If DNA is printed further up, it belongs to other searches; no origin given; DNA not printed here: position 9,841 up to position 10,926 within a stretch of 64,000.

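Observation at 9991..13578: TIR-STAND-TPR NTPase with the TIR domain exactly bracketed by an intragenic ~58-bp direct repeat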

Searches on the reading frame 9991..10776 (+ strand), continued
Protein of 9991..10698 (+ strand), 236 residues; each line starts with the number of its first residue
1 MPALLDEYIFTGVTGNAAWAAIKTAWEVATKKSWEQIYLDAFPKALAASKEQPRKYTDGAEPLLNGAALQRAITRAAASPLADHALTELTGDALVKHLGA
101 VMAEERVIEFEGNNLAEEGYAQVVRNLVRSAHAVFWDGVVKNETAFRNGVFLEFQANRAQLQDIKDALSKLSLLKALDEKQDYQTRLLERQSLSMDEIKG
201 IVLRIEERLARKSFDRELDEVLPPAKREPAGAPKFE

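Call 61: find_related_loci(query=A2, collection=genome_contigs, flank=7000)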
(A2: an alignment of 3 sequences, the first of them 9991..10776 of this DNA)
Query A2 (262 aa) in genome_contigs; peptide patterns used: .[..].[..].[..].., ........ (x = any residue, [..] = any of these).
45 stretches matched a pattern; 12 encode a relative of the query (tblastn E <= 1e-3); 12 distinct loci.
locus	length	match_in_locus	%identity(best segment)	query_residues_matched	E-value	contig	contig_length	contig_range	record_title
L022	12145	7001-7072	75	236-259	8e-7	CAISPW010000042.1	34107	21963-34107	MAG: uncultured Oscillochloris sp. isolate LJ_bin-2023 genome assembly, contig: bin-2023:042/475, whole genome shotgun s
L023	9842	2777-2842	77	238-259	4e-6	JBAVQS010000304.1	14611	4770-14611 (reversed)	MAG: Anaerolineae bacterium isolate MFD03971_ilm_asm_bin21 k127_325393, whole genome shotgun sequence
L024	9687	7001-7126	45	216-259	4e-6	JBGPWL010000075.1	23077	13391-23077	MAG: Pyrinomonadaceae bacterium isolate OBJ1_062018_090_65 k141_610841_length_23077_cov_21.7587, whole genome shotgun se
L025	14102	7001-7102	50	226-259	7e-6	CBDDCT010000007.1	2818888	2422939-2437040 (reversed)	MAG: Bryobacterales bacterium isolate 6159ff8d-e712-4e39-bf3f-79bf34294bcb genome assembly, contig: contig_7, whole geno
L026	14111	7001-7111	46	219-259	8e-6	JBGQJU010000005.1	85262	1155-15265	MAG: Pyrinomonadaceae bacterium isolate OBJ2_061818_070_16 k141_2024757_length_85262_cov_10.9974, whole genome shotgun s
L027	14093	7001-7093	52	229-259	2e-5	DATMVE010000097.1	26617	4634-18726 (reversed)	MAG TPA_asm: Pyrinomonadaceae bacterium isolate SMAG_U13060 k141_10616, whole genome shotgun sequence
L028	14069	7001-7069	70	239-261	2e-5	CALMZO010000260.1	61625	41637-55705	MAG TPA_asm: uncultured Chloroflexi bacterium isolate SRR6670122_bin.22_CONCOCT_v1.1_MAG genome assembly, contig: ERZ534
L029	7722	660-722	71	241-261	4e-5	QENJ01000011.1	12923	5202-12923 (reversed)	Candidatus Methanophagaceae archaeon isolate CONS3730H04p2b1 Ga0123297_1042, whole genome shotgun sequence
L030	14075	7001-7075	60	235-259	6e-5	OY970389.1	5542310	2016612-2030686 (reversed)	MAG: Pyrinomonadaceae bacterium isolate MFD09206.bin.c.1 genome assembly, chromosome: 1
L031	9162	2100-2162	71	239-259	6e-5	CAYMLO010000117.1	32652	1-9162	MAG TPA_asm: uncultured Planctomycetales bacterium isolate binchicken_co334_152 genome assembly, contig: NODE_2202_lengt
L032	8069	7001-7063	71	239-259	9e-5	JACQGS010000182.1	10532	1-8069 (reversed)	MAG: Chloroflexi bacterium isolate NC_groundwater_1079_Ag_S2p5_56_76 S_2p5_S6_coassembly_k141_3256554, whole genome shot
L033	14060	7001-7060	75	240-259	2e-4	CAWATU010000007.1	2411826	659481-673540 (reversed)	MAG: uncultured Acidobacteriota bacterium isolate MFD04212.bin.1.138 genome assembly, contig: contig_5040, whole genome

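Call 87: fold_search(model_id=the predicted structure, library=pdb)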
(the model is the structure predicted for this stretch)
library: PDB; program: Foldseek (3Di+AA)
matches with E <= 10: 149; with E <= 0.001: 0
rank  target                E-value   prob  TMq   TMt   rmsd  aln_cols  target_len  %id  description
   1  1dxv_B                9.5e-01  0.10  0.17  0.23  14.7       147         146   14  HIGH-RESOLUTION X-RAY STUDY OF DEOXY RECOMBINANT HUMAN HEMOGLOBINS SYNTHESIZED FROM BETA-GLOBINS HAVING MUTATED AMINO  (released 1993-10-31)
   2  6vd5_B                1.4e+00  0.08  0.15  0.21  14.8       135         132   10  Crystal Structure of Dehaloperoxidase B in Complex with cofactor Iron(III) Mesoporphyrin IX and Substrate Trichlorophe (released 2020-12-23)
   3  2ri4_B                1.6e+00  0.08  0.16  0.22  14.6       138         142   13  Crystal Structure determination of Goat Methemoglobin at 2.7 Angstrom (released 2008-10-14)
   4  1cmy_B                1.6e+00  0.08  0.16  0.22  14.9       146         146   11  THE MUTATION BETA99 ASP-TYR STABILIZES Y-A NEW, COMPOSITE QUATERNARY STATE OF HUMAN HEMOGLOBIN (released 1993-10-31)
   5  1y4p_B                1.7e+00  0.06  0.17  0.23  14.5       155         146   14  T-To-T(high) quaternary transitions in human hemoglobin: betaW37E deoxy low-salt (10 test sets) (released 2004-12-07)
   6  4jac_A                1.9e+00  0.06  0.14  0.19  14.7       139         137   12  Dehaloperoxidase-Hemoglobin T56S (released 2013-11-27)
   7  6a4i_A                1.9e+00  0.03  0.13  0.11  14.3       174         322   16  Crystal Structure of human TDO inhibitor complex (released 2018-07-18)
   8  2zlv_B                2.0e+00  0.06  0.17  0.24  14.6       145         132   15  Horse methemoglobin high salt, pH 7.0 (79% relative humidity) (released 2008-06-24)
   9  1hba_B                2.2e+00  0.07  0.17  0.24  14.4       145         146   14  HIGH-RESOLUTION X-RAY STUDY OF DEOXYHEMOGLOBIN ROTHSCHILD 37BETA TRP-> ARG: A MUTATION THAT CREATES AN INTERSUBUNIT CH (released 1994-01-31)
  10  6vd5_A                2.3e+00  0.06  0.14  0.21  14.7       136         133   12  Crystal Structure of Dehaloperoxidase B in Complex with cofactor Iron(III) Mesoporphyrin IX and Substrate Trichlorophe (released 2020-12-23)
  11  1buw_B                2.3e+00  0.06  0.16  0.22  15.0       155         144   12  CRYSTAL STRUCTURE OF S-NITROSO-NITROSYL HUMAN HEMOGLOBIN A (released 1998-09-16)
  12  8vzv_BBB              2.3e+00  0.03  0.14  0.10  14.5       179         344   16  Human TDO (hTDO) in complex with LM10 (released 2024-08-28)
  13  2e2y                  2.4e+00  0.06  0.16  0.21  16.1       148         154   14  Crystal Structure of F43W/H64D/V68I Myoglobin (released 2007-10-23)
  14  5v5q_A                2.4e+00  0.06  0.14  0.21  14.7       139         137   12  Dehaloperoxidase B L9I mutant (released 2018-03-21)
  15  5hu6_B                2.4e+00  0.06  0.16  0.22  15.2       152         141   11  Structure of the T. brucei haptoglobin-haemoglobin receptor bound to human haptolgobin-haemoglobin (released 2016-03-02)
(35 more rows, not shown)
